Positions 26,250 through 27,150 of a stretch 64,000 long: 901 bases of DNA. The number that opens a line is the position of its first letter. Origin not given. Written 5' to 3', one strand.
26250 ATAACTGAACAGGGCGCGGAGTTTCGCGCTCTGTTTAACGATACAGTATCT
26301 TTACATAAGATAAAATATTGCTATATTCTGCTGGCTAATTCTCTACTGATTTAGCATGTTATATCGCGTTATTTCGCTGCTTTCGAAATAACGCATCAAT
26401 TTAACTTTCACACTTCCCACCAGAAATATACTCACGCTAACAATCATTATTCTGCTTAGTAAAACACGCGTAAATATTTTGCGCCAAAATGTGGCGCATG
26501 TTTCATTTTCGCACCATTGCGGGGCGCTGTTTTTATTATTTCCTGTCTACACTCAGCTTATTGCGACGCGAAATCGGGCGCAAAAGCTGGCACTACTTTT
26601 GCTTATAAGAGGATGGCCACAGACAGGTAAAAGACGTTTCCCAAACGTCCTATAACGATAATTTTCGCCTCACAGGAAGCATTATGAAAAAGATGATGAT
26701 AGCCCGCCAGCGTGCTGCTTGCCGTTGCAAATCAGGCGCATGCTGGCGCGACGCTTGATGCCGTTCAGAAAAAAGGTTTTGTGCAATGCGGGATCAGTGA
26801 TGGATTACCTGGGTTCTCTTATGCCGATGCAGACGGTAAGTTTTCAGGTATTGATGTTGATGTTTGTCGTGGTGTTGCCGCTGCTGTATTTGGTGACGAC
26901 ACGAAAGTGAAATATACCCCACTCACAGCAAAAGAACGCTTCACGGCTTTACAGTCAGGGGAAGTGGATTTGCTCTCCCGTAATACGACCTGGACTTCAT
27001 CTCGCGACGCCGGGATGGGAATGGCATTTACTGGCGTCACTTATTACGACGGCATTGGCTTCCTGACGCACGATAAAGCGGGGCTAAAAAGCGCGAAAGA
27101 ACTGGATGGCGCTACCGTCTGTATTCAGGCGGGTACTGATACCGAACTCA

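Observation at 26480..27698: yhdW is frameshifted in its signal-peptide region while the operon keeps an apparently intact sigma54 / NtrC-type promoter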

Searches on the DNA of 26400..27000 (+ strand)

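Call 3: search_dna_similar(query=window:26400-27000:+, collection=ecoli_genomes, mode=near, max_rows=40, rows=spread)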
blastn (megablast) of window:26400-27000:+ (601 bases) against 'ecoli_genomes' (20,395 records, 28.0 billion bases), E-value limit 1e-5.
Records with a match: 5403; places in all: 5414; records where one place covers at least 80% of the query: 5345.
Genomes with a match: 5403 of 5426; with a place that covers at least 80% of the query: 5345. Places per genome that has any: lowest 1, median 1, highest 2. On chromosomes: 5413 places; on plasmids: 1.
Best place of each record, by identity: >=99% 10; 95-99% 5392; 90-95% 1.
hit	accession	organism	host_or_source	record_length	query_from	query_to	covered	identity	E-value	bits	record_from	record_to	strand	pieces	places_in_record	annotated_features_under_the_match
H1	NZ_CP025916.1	Escherichia coli strain 120899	Homo sapiens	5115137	1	601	100%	98.2%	0e+0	1059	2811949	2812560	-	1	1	amino acid ABC transporter substrate-binding protein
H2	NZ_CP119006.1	Escherichia coli strain CE0021a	Bos taurus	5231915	1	601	100%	98.2%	0e+0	1059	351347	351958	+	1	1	amino acid ABC transporter substrate-binding protein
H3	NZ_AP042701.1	Escherichia coli strain OkiPb01716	bovine feces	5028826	1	601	100%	98.2%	0e+0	1059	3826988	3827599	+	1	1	amino acid ABC transporter substrate-binding protein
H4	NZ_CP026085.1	Escherichia coli strain DH5alpha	-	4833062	1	601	100%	98.0%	0e+0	1053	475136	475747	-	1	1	amino acid ABC transporter substrate-binding protein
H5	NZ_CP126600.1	Escherichia coli strain Ec1119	Carrots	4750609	1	601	100%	98.0%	0e+0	1053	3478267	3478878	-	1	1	amino acid ABC transporter substrate-binding protein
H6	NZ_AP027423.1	Escherichia coli strain EC261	Sus scrofa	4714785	1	601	100%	98.0%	0e+0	1053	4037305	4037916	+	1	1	amino acid ABC transporter substrate-binding protein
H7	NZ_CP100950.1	Escherichia coli strain ET479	Hoplobatrachus rugulosus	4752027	1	601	100%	98.0%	0e+0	1053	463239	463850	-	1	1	amino acid ABC transporter substrate-binding protein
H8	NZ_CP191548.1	Escherichia coli strain 19451123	patient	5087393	1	601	100%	98.0%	0e+0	1053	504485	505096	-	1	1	amino acid ABC transporter substrate-binding protein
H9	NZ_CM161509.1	Escherichia coli strain D97-1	Canis lupus familiaris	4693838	1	601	100%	98.0%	0e+0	1053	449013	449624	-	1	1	amino acid ABC transporter substrate-binding protein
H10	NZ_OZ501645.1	Escherichia coli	Homo sapiens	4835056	1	601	100%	98.0%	0e+0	1053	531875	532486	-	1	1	amino acid ABC transporter substrate-binding protein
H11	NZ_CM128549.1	Escherichia coli strain MMC-J-0020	Homo sapiens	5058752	1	601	100%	97.9%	0e+0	1048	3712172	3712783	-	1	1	amino acid ABC transporter substrate-binding protein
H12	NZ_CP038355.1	Escherichia coli O157:H7 str. F8092B strain F8092B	Homo sapiens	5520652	1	601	100%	97.4%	0e+0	1031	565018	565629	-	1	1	amino acid ABC transporter substrate-binding protein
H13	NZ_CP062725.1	Escherichia coli O157:H7 strain Z1813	Homo sapiens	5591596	1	601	100%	97.4%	0e+0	1031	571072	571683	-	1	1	amino acid ABC transporter substrate-binding protein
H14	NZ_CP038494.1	Escherichia coli O157:H7 strain TT12B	Homo sapiens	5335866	1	601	100%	97.2%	0e+0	1026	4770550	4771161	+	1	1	amino acid ABC transporter substrate-binding protein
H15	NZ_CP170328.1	Escherichia coli strain BKQ37E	Homo sapiens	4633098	1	601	100%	97.2%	0e+0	1026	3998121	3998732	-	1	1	amino acid ABC transporter substrate-binding protein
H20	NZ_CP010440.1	Escherichia coli K-12 strain K-12 MG1655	not applicable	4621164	1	601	100%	96.7%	0e+0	1009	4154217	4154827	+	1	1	amino acid ABC transporter substrate-binding protein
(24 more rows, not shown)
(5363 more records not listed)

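Call 5: search_dna_similar(query=window:26400-27000:+, collection=ecoli_genomes, mode=near, max_rows=20, rows=best)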
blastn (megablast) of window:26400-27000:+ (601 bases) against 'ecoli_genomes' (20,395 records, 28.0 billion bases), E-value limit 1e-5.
Records with a match: 5403; places in all: 5414; records where one place covers at least 80% of the query: 5345.
Genomes with a match: 5403 of 5426; with a place that covers at least 80% of the query: 5345. Places per genome that has any: lowest 1, median 1, highest 2. On chromosomes: 5413 places; on plasmids: 1.
Best place of each record, by identity: >=99% 10; 95-99% 5392; 90-95% 1.
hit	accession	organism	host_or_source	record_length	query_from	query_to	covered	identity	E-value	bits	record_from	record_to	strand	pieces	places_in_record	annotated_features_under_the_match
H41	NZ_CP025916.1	Escherichia coli strain 120899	Homo sapiens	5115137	1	601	100%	98.2%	0e+0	1059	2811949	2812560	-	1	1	amino acid ABC transporter substrate-binding protein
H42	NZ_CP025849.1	Escherichia coli strain 600468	Homo sapiens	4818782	1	601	100%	98.2%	0e+0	1059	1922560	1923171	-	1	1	amino acid ABC transporter substrate-binding protein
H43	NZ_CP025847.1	Escherichia coli strain 602354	Homo sapiens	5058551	1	601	100%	98.2%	0e+0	1059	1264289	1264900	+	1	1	amino acid ABC transporter substrate-binding protein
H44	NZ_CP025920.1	Escherichia coli strain 103605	Homo sapiens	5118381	1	601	100%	98.2%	0e+0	1059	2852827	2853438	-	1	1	amino acid ABC transporter substrate-binding protein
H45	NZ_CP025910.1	Escherichia coli strain 204446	Homo sapiens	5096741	1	601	100%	98.2%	0e+0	1059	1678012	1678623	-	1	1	amino acid ABC transporter substrate-binding protein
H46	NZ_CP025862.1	Escherichia coli strain 504237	Homo sapiens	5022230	1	601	100%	98.2%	0e+0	1059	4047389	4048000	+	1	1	amino acid ABC transporter substrate-binding protein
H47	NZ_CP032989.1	Escherichia coli strain W2-5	Jin River water W2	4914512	1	601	100%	98.2%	0e+0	1059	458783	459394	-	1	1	amino acid ABC transporter substrate-binding protein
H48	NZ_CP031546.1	Escherichia coli strain cq9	pig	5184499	1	601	100%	98.2%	0e+0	1059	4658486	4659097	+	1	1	amino acid ABC transporter substrate-binding protein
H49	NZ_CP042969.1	Escherichia coli strain CFSAN061769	missing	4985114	1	601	100%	98.2%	0e+0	1059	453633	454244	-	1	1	amino acid ABC transporter substrate-binding protein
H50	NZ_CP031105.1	Escherichia coli strain AMSCJX02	Giant panda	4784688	1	601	100%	98.2%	0e+0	1059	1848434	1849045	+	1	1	amino acid ABC transporter substrate-binding protein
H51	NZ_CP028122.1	Escherichia coli O43 str. RM10042 strain RM10042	Bos taurus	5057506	1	601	100%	98.2%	0e+0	1059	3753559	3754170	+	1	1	amino acid ABC transporter substrate-binding protein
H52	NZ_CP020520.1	Escherichia coli strain 190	Homo sapiens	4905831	1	601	100%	98.2%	0e+0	1059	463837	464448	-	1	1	amino acid ABC transporter substrate-binding protein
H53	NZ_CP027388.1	Escherichia coli strain 2011C-4251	Homo sapiens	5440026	1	601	100%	98.2%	0e+0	1059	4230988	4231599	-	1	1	amino acid ABC transporter substrate-binding protein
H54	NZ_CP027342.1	Escherichia coli strain 2014C-4587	Homo sapiens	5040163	1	601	100%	98.2%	0e+0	1059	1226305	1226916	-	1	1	amino acid ABC transporter substrate-binding protein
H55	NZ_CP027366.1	Escherichia coli strain 89-3156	missing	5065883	1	601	100%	98.2%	0e+0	1059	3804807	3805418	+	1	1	amino acid ABC transporter substrate-binding protein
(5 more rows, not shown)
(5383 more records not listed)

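Call 6: get_annotated_region(hit=H41, flank=4500)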
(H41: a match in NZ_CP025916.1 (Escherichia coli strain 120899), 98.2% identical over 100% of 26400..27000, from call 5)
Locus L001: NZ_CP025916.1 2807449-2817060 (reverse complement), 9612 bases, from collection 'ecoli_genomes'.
description: Escherichia coli strain 120899 chromosome, complete genome
organism: Escherichia coli strain 120899 (NCBI taxid 562)
replicon: chromosome; assembly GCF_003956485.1
host: Homo sapiens; source: stool; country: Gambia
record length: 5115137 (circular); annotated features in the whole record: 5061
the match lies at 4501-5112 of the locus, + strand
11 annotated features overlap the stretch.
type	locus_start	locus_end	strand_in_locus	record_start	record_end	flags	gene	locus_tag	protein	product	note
CDS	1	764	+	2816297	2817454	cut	acrE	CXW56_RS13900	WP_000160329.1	multidrug efflux RND transporter periplasmic adaptor subunit AcrE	-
CDS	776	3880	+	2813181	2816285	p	acrF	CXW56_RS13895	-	multidrug efflux RND transporter permease subunit AcrF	internal stop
CDS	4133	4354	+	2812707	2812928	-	-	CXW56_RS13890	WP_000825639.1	membrane protein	-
CDS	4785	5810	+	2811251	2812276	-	-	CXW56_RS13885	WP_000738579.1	amino acid ABC transporter substrate-binding protein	-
CDS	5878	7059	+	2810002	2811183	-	yhdX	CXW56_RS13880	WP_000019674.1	amino acid ABC transporter permease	-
CDS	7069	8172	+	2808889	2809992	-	yhdY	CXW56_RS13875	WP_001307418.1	amino acid ABC transporter permease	-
CDS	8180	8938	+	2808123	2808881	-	yhdZ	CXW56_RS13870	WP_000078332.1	amino acid ABC transporter ATP-binding protein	-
rRNA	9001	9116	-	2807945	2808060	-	rrf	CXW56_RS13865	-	5S ribosomal RNA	-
tRNA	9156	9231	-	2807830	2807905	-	-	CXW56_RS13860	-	tRNA-Thr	-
rRNA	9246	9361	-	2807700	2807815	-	rrf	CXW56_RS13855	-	5S ribosomal RNA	-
rRNA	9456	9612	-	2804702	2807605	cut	-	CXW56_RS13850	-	23S ribosomal RNA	-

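Call 7: get_annotated_region(hit=H20, flank=4500)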
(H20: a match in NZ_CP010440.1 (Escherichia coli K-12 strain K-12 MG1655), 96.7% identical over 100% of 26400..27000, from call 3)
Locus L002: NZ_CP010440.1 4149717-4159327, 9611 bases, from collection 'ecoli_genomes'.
description: Escherichia coli K-12 strain K-12 MG1655 chromosome, complete genome
organism: Escherichia coli K-12 strain K-12 MG1655 (NCBI taxid 83333)
replicon: chromosome; assembly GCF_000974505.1
host: -; source: not applicable; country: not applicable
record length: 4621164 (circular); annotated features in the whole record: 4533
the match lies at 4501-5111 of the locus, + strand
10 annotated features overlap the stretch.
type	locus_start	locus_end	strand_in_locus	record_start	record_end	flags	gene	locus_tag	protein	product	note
CDS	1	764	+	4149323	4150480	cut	acrE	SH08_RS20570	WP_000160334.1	multidrug efflux RND transporter periplasmic adaptor subunit AcrE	-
CDS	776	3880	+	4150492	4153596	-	acrF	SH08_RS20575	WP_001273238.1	multidrug efflux RND transporter permease subunit AcrF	-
CDS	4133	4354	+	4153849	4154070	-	-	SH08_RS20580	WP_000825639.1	membrane protein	-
CDS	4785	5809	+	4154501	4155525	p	-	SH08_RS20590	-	amino acid ABC transporter substrate-binding protein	frameshifted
CDS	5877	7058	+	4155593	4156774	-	yhdX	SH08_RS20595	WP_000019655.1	amino acid ABC transporter permease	-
CDS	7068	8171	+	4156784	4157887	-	yhdY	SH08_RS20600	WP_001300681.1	amino acid ABC transporter permease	-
CDS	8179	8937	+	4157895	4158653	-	yhdZ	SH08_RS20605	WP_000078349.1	amino acid ABC transporter ATP-binding protein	-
rRNA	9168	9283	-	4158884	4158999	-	rrf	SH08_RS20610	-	5S ribosomal RNA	-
tRNA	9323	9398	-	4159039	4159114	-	-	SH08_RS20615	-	tRNA-Thr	-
rRNA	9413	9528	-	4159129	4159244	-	rrf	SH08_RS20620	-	5S ribosomal RNA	-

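Call 32: search_dna_similar(query=window:26683-26726:+, collection=ecoli_genomes, mode=near, max_rows=10, max_evalue=10)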
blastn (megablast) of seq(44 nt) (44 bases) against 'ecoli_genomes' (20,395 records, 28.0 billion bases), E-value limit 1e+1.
No match.
